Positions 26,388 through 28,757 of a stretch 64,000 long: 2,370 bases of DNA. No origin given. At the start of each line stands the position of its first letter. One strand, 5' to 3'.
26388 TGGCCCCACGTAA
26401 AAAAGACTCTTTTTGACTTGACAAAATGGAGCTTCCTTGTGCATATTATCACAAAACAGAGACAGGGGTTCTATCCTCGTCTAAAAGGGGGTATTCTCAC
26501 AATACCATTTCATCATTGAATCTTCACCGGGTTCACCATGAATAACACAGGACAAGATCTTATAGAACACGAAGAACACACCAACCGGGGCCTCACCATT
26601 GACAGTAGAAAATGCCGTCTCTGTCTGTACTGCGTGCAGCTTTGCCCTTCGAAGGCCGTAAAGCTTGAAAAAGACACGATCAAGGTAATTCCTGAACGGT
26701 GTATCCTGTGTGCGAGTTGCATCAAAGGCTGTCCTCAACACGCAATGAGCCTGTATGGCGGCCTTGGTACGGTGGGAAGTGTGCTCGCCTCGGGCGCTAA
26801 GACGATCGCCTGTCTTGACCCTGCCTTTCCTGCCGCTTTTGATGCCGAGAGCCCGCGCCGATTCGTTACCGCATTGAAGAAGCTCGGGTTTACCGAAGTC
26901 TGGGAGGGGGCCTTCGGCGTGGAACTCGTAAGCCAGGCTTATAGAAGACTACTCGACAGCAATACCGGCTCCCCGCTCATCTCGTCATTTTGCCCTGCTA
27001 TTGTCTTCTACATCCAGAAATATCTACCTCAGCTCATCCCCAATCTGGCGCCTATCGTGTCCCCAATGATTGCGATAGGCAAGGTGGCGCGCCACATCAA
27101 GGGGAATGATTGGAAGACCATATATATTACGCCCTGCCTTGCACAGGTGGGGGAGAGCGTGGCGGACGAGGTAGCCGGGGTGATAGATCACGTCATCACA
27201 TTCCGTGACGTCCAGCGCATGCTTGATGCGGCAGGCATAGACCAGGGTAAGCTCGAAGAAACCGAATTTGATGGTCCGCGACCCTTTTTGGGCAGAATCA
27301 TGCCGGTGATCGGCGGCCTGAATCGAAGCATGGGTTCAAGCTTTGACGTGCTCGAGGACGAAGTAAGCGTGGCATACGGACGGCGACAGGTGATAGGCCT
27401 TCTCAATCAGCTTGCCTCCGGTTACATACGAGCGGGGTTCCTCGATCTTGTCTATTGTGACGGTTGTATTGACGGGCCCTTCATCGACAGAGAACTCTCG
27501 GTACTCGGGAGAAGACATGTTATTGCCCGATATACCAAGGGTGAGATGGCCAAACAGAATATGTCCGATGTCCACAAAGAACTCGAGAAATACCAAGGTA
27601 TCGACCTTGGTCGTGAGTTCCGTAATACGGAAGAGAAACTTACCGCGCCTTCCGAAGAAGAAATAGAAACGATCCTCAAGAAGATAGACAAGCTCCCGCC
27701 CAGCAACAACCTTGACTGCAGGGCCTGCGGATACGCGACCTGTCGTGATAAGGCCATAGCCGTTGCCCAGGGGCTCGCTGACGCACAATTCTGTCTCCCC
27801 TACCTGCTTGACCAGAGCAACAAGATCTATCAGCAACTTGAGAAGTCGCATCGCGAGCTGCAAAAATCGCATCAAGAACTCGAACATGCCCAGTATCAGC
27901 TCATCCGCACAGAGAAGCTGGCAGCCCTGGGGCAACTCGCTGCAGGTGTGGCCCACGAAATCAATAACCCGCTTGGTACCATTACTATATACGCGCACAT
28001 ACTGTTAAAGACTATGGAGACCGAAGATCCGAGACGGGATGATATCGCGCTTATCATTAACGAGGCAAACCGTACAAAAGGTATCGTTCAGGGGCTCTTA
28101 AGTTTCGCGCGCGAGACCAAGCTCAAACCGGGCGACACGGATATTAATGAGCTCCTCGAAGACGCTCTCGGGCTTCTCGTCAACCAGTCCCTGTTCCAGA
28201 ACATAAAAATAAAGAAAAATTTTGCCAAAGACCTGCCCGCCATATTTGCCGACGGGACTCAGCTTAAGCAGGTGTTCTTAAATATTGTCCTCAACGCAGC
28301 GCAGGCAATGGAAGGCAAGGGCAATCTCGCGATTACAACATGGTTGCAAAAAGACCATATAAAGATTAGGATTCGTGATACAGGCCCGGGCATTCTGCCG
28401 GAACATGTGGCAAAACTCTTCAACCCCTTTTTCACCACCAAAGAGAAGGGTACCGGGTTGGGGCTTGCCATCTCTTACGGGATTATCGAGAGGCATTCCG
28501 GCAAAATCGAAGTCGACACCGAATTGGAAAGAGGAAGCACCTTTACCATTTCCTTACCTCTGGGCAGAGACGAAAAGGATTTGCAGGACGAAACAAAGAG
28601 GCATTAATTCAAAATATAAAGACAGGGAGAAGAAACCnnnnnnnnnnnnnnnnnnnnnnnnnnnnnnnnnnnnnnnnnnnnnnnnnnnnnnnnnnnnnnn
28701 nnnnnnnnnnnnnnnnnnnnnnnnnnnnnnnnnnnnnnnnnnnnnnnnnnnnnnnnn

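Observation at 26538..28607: Histidine kinase whose sensor is a ferredoxin plus [FeFe]-hydrogenase-like domain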

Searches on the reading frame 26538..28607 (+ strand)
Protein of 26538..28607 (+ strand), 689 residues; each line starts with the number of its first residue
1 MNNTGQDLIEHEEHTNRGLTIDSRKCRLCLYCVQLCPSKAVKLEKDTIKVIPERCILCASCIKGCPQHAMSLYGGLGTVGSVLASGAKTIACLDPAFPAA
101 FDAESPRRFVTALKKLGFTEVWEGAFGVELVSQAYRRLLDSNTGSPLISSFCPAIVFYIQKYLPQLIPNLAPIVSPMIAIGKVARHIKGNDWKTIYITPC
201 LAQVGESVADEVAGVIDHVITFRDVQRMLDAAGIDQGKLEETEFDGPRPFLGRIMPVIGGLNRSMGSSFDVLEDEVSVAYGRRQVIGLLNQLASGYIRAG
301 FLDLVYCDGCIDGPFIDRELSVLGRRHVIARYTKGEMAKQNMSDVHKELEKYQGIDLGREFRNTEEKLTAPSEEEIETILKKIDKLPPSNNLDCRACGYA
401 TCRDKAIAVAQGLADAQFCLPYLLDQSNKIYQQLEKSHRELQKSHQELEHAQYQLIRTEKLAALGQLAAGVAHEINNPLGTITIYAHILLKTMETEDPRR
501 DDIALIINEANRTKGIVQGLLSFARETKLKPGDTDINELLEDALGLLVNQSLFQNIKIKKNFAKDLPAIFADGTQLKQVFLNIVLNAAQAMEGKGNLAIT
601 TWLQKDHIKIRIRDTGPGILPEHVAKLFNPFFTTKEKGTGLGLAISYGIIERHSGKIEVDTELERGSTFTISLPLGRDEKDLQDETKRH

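Call 3: search_protein_families(library=pfam, proteins=[window:26538-28607:+], max_evalue=0.01)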
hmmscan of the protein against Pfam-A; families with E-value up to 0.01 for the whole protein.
window:26538-28607:+ (689 aa): 13 families
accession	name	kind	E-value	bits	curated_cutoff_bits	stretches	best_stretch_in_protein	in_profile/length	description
PF02906.19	Fe_hyd_lg_C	-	4.2e-41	141.6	22.1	1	88-314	2-245/245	Iron only hydrogenase large subunit, C-terminal domain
PF02518.31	HATPase_c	-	9.7e-26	90.8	26.4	1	572-676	2-110/111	Histidine kinase-, DNA gyrase B-, and HSP90-like ATPase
PF00512.31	HisKA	-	1.1e-11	45.1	26.9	1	464-526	2-63/66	His Kinase A (phospho-acceptor) domain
PF04060.18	FeS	-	6.1e-08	32.7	23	1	392-421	4-33/33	Putative Fe-S cluster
PF13237.11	Fer4_10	-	1.3e-07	31.9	25.5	1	20-66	3-53/53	4Fe-4S dicluster domain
PF12838.12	Fer4_7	-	5.5e-07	30.4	27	2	25-69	1-52/52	4Fe-4S dicluster domain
PF00037.32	Fer4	-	5e-06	26.6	21.1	2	48-70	1-23/24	4Fe-4S binding domain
PF13187.11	Fer4_9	-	9.3e-06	26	27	1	25-70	1-52/52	4Fe-4S dicluster domain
PF14697.11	Fer4_21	-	4.3e-05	24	35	1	21-70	3-57/59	4Fe-4S dicluster domain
PF13484.11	Fer4_16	-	0.00015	22.9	30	0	54-72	1-19/66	4Fe-4S double cluster binding domain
PF12797.12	Fer4_2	-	0.00019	21.6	24.5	0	49-66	4-21/22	4Fe-4S binding domain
PF13581.12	HATPase_c_2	-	0.0015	19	27.4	1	584-653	44-112/127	Histidine kinase-like ATPase domain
PF12837.12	Fer4_6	-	0.0043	17.4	25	1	48-68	2-22/24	4Fe-4S binding domain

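Call 4: search_protein_families(library=ncbifam, proteins=[window:26538-28607:+], max_evalue=0.01)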
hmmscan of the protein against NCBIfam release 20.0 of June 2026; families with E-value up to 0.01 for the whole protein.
window:26538-28607:+ (689 aa): 144 families (the best 25 are shown)
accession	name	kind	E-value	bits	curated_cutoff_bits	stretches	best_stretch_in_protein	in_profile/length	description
NF008468.0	PRK11360.1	equivalog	1.3e-74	251.7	646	1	448-680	380-613/616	two-component system sensor histidine kinase AtoS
NF007688.0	PRK10364.1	equivalog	8.7e-60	202.7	479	1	438-681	217-457/460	two-component system sensor histidine kinase ZraS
NF010411.0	PRK13837.1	equivalog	2.9e-52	177.8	647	1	440-680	426-680/828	two-component system VirA-like sensor kinase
NF038348.1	T2SS_HK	subfamily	6.2e-52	176.8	450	2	500-675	394-573/574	histidine kinase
NF046020.1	HisKinCckABruc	equivalog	2.2e-47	161.5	1000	1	453-680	469-712/868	cell cycle histidine kinase CckA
TIGR04105.1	FeFe_hydrog_B1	subfamily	1.5e-46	159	450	1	32-314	166-456/462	monomeric [FeFe] hydrogenase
NF046026.1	HisKinCckACaul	equivalog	1.7e-44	152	1000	1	451-681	289-538/678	cell cycle histidine kinase CckA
NF052574.1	HisKinEspCMyxo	equivalog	7.4e-42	143.4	1200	1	438-681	395-643/785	serine histidine kinase EspC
NF010076.0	PRK13557.1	subfamily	2e-37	128.8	631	1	451-685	150-404/540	histidine kinase famiy protein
NF041777.1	sens_FixL_Rhizob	equivalog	2.8e-36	125.2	850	1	439-677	237-483/485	sensor protein FixL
NF053867.1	SprKinKinDBac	equivalog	4.5e-36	124.3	775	1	458-676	280-498/500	sporulation kinase KinD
NF047497.1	HK_LIC_12097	equivalog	2.4e-35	122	500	1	452-675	138-366/367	LIC_12097 family sensor histidine kinase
NF052573.1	HisKinEspAMyxo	equivalog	2.8e-35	121.6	1400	1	446-684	366-620/755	serine histidine kinase EspA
NF040750.1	tetrathio_HK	equivalog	1.7e-34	119.3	750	1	370-662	249-541/555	tetrathionate respiration histidine kinase TtrS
NF047794.1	HisKinPtgB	equivalog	1.8e-34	119.1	1000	1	424-667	402-647/656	two-component system sensor histidine kinase PgtB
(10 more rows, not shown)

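Call 10: find_homologous_proteins(query=window:26538-28607:+, max_evalue=1e-10)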
Query window:26538-28607:+ (689 aa): 4111 proteins with E <= 1e-10 among 8000 candidates; the best 120 are listed.
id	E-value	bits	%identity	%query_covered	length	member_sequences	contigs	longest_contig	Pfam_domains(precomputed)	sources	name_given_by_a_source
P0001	0.0e+0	1570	100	100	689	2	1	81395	PF02906.20,PF04060.19,PF00037.33,PF02518.32,PF00512.32,PF12838.13,PF13237.12,PF13187.12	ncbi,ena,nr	ncbi:MAG TPA: [Fe-Fe] hydrogenase large subunit C-terminal domain-containing protein [Syntrophorhabd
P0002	0.0e+0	1310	82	100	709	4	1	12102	PF14697.12,PF12837.13,PF13484.12,PF00512.32,PF12838.13,PF02906.20,PF12797.13,PF04060.19,PF00037.33,PF02518.32,PF13237.12,PF13187.12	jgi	jgi:signal transduction histidine kinase/Fe-S-cluster-containing hydrogenase component 2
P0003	0.0e+0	1274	79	100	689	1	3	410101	PF14697.12,PF12837.13,PF13484.12,PF00512.32,PF12838.13,PF02906.20,PF12797.13,PF04060.19,PF00037.33,PF02518.32,PF13237.12,PF13187.12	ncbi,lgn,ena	-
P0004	0.0e+0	1258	80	99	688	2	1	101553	PF14697.12,PF02906.20,PF04060.19,PF00037.33,PF02518.32,PF13484.12,PF00512.32,PF12838.13,PF13237.12,PF13187.12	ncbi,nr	ncbi:MAG: histidine kinase [Syntrophus sp. (in: bacteria)]|nr:histidine kinase [Syntrophus sp. (in: 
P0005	0.0e+0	1208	77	99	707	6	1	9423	PF14697.12,PF13484.12,PF00512.32,PF12838.13,PF02906.20,PF12797.13,PF04060.19,PF00037.33,PF02518.32,PF25160.2,PF13237.12,PF13187.12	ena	-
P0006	0.0e+0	1176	75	100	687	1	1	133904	PF14697.12,PF02906.20,PF04060.19,PF00037.33,PF02518.32,PF13484.12,PF00512.32,PF12838.13,PF13237.12,PF13187.12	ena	-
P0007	0.0e+0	1176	74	99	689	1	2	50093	PF14697.12,PF12837.13,PF13484.12,PF00512.32,PF12838.13,PF02906.20,PF12797.13,PF04060.19,PF00037.33,PF02518.32,PF13237.12,PF13187.12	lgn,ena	-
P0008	0.0e+0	1174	74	99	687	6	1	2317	PF14697.12,PF12837.13,PF13484.12,PF00512.32,PF12838.13,PF02906.20,PF12797.13,PF04060.19,PF00037.33,PF02518.32,PF13237.12,PF13187.12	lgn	-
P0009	0.0e+0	1174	75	100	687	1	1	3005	PF14697.12,PF02906.20,PF04060.19,PF00037.33,PF02518.32,PF13484.12,PF00512.32,PF12838.13,PF13237.12,PF13187.12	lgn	-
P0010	0.0e+0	1171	74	100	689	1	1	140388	PF14697.12,PF02906.20,PF04060.19,PF00037.33,PF02518.32,PF13484.12,PF00512.32,PF12838.13,PF13237.12,PF13187.12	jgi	jgi:signal transduction histidine kinase/Pyruvate/2-oxoacid:ferredoxin oxidoreductase delta subunit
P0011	0.0e+0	1170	78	95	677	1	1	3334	PF02906.20,PF04060.19,PF02518.32,PF00512.32,PF25160.2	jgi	jgi:signal transduction histidine kinase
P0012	0.0e+0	1168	74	99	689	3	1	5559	PF02906.20,PF04060.19,PF00037.33,PF02518.32,PF13484.12,PF00512.32,PF12838.13,PF13237.12,PF13187.12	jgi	-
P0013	0.0e+0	1164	74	99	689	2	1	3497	PF14697.12,PF02906.20,PF04060.19,PF00037.33,PF02518.32,PF13484.12,PF00512.32,PF12838.13,PF13237.12,PF13187.12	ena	-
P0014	0.0e+0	1141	73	98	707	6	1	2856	PF12837.13,PF13484.12,PF00512.32,PF12838.13,PF02906.20,PF12797.13,PF04060.19,PF00037.33,PF02518.32,PF25160.2,PF13237.12,PF13187.12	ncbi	-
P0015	0.0e+0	1124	72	97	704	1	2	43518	PF02906.20,PF04060.19,PF00037.33,PF02518.32,PF13484.12,PF00512.32,PF12838.13,PF25160.2,PF13237.12,PF13187.12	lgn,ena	-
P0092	1.0e-297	1007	65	96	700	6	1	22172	PF14697.12,PF12837.13,PF13484.12,PF00512.32,PF12838.13,PF02906.20,PF04060.19,PF00037.33,PF02518.32,PF25160.2,PF13237.12,PF13187.12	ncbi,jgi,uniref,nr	ncbi:MAG: 4Fe-4S binding protein [Syntrophorhabdus aromaticivorans]|uniref:histidine kinase n=1 Tax=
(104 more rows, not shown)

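Call 65: list_cluster_members(proteins=[P0001, P0092])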
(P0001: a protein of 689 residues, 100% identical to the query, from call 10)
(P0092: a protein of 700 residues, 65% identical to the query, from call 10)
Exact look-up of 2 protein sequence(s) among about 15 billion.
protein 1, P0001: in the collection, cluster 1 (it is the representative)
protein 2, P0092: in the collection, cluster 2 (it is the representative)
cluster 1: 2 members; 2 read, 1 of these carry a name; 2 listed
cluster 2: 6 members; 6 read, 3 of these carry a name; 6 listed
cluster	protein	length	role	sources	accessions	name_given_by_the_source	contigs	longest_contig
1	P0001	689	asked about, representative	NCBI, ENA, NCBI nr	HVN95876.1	MAG TPA: [Fe-Fe] hydrogenase large subunit C-terminal domain-containing protein ... | [Fe-Fe] hydrogenase large subunit C-terminal domain-containing protein ...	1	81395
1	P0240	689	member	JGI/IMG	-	-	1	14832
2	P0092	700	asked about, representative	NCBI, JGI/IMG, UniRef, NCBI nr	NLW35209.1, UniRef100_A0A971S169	MAG: 4Fe-4S binding protein [Syntrophorhabdus aromaticivorans] | histidine kinase n=1 Tax=Syntrophorhabdus aromaticivorans TaxID=328301 ... | 4Fe-4S binding protein [Syntrophorhabdus aromaticivorans]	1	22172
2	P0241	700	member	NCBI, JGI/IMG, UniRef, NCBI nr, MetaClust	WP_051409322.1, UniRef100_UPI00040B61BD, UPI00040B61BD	[Fe-Fe] hydrogenase large subunit C-terminal domain-containing protein [Syntrophorhabdus ... | [Fe-Fe] hydrogenase large subunit C-terminal domain-containing protein n=1 ... | status=active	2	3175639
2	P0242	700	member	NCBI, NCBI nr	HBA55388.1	MAG TPA: histidine kinase [Syntrophorhabdus aromaticivorans] | histidine kinase [Syntrophorhabdus aromaticivorans]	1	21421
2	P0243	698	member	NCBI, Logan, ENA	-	-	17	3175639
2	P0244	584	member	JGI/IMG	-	-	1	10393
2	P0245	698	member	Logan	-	-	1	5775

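Call 67: find_encoding_contigs(protein=P0241, flank=10000, max_places=3)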
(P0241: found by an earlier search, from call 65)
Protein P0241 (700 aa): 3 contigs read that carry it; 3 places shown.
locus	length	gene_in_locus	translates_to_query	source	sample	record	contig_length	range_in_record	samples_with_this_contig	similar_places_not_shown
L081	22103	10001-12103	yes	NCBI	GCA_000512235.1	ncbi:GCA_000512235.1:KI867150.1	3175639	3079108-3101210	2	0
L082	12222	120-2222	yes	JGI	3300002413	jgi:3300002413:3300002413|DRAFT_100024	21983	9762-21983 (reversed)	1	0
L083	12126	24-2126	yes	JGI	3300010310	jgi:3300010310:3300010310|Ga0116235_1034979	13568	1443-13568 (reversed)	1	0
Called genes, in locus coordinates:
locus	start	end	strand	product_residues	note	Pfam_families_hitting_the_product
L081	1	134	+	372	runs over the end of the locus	PF01321:Creatinase_N, PF00557:Peptidase_M24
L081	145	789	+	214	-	PF20046:DUF6448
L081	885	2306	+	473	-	PF05598:DUF772, PF13751:DDE_Tnp_1_6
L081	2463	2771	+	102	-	PF07883:Cupin_2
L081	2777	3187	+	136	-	PF07366:SnoaL, PF12680:SnoaL_2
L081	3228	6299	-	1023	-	PF00989:PAS (faint), PF10114:PocR, PF08447:PAS_3, PF08448:PAS_4, PF13426:PAS_9 (weak), PF00512:HisKA, PF02518:HATPase_c, PF00072:Response_reg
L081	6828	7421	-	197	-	PF12167:Arm-DNA-bind_2 (faint), PF00589:Phage_integrase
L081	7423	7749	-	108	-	PF12728:HTH_17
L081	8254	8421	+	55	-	-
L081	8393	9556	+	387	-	PF13701:DDE_Tnp_1_4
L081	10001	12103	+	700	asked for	PF12838:Fer4_7, PF13187:Fer4_9, PF13237:Fer4_10 (weak), PF14697:Fer4_21 (weak), PF02906:Fe_hyd_lg_C, PF04060:FeS, PF00512:HisKA, PF02518:HATPase_c, +4 more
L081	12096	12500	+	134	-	PF00072:Response_reg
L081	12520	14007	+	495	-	PF00072:Response_reg, PF00989:PAS, PF12860:PAS_7 (weak), PF13426:PAS_9, PF00512:HisKA, PF02518:HATPase_c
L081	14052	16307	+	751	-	PF01262:AlaDh_PNT_C (faint), PF00175:NAD_binding_1 (faint), PF10418:DHODB_Fe-S_bind, PF14691:Fer4_20, PF07992:Pyr_redox_2 (weak), PF07992:Pyr_redox_2, PF13450:NAD_binding_8, PF00070:Pyr_redox, +4 more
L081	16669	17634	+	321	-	PF01476:LysM (weak), PF03734:YkuD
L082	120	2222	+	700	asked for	PF12838:Fer4_7, PF13187:Fer4_9, PF13237:Fer4_10 (weak), PF14697:Fer4_21 (weak), PF02906:Fe_hyd_lg_C, PF04060:FeS, PF00512:HisKA, PF02518:HATPase_c, +4 more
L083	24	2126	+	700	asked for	PF12838:Fer4_7, PF13187:Fer4_9, PF13237:Fer4_10 (weak), PF14697:Fer4_21 (weak), PF02906:Fe_hyd_lg_C, PF04060:FeS, PF00512:HisKA, PF02518:HATPase_c, +4 more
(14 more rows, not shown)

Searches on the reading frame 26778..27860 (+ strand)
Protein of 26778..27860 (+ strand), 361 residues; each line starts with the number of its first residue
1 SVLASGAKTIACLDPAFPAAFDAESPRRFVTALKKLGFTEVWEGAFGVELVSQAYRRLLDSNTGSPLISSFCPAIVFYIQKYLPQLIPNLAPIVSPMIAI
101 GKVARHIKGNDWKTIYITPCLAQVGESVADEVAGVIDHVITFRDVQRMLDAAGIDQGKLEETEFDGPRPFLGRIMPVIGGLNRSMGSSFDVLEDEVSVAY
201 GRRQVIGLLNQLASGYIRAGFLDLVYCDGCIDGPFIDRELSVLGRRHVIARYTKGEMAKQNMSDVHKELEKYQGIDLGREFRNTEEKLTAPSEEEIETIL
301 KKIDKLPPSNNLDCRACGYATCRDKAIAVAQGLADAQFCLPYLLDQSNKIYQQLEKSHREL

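Call 16: find_homologous_proteins(query=window:26778-27860:+, max_evalue=0.001)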
Query window:26778-27860:+ (361 aa): 467 proteins with E <= 0.001 among 5946 candidates; the best 120 are listed.
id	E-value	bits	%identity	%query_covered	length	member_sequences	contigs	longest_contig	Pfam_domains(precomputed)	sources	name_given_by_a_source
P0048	1.6e-163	562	78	84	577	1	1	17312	PF02906.20,PF04060.19,PF02518.32,PF00512.32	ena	-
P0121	2.3e-157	542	65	100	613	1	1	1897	PF02906.20,PF04060.19,PF00037.33,PF13484.12,PF00512.32,PF12838.13,PF25160.2,PF13237.12,PF13187.12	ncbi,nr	ncbi:MAG TPA: [Fe-Fe] hydrogenase large subunit C-terminal domain-containing protein, partial [Syntr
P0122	2.3e-157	542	65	100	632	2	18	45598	PF02906.20,PF04060.19,PF02518.32,PF00512.32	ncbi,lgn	-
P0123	2.7e-157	542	67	99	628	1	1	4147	PF02906.20,PF04060.19,PF02518.32,PF00512.32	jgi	jgi:two-component system, NtrC family, sensor kinase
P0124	1.3e-155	536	65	99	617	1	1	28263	PF02906.20,PF04060.19,PF02518.32,PF00512.32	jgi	jgi:signal transduction histidine kinase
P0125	6.3e-154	531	66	99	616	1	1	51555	PF02906.20,PF04060.19,PF02518.32,PF00512.32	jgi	jgi:signal transduction histidine kinase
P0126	1.6e-150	519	62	99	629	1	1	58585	PF02906.20,PF04060.19,PF02518.32,PF00512.32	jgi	-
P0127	4.7e-150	518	63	98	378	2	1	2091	PF02906.20,PF04060.19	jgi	-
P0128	2.4e-148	512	63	99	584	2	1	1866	PF14697.12,PF02906.20,PF04060.19,PF12837.13,PF00037.33,PF13484.12,PF00512.32,PF12838.13,PF25160.2,PF13237.12,PF13187.12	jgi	jgi:two-component system NtrC family sensor kinase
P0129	4.5e-145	501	61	99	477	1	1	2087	PF14697.12,PF02906.20,PF12797.13,PF04060.19,PF12837.13,PF00037.33,PF13484.12,PF12838.13,PF25160.2,PF13237.12,PF13187.12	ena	-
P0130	4.9e-139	482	61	100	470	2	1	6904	PF02906.20,PF04060.19,PF12837.13,PF00037.33,PF13484.12,PF12838.13,PF13237.12,PF13187.12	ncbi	-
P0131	1.1e-136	474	58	100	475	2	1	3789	PF02906.20,PF04060.19,PF12837.13,PF00037.33,PF12838.13,PF25160.2,PF13237.12,PF13187.12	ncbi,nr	ncbi:MAG TPA: [Fe-Fe] hydrogenase large subunit C-terminal domain-containing protein, partial [Syntr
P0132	6.3e-126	438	62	86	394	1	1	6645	PF14697.12,PF02906.20,PF12837.13,PF00037.33,PF13484.12,PF12838.13,PF13237.12,PF13187.12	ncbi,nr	ncbi:MAG: 4Fe-4S dicluster domain-containing protein, partial [Syntrophorhabdaceae bacterium]|nr:4Fe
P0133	2.7e-111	390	68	73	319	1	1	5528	PF02906.20,PF04060.19,PF00512.32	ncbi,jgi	jgi:hypothetical protein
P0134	2.0e-109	384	61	78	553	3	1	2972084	PF02906.20,PF04060.19,PF02518.32,PF00512.32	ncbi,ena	-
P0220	5.9e-52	195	34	96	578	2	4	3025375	PF13188.14,PF02906.20,PF04060.19,PF00037.33,PF12838.13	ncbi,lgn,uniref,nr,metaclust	ncbi:hypothtical hydrogenase [Pelotomaculum thermopropionicum SI]|uniref:Hypothtical hydrogenase n=1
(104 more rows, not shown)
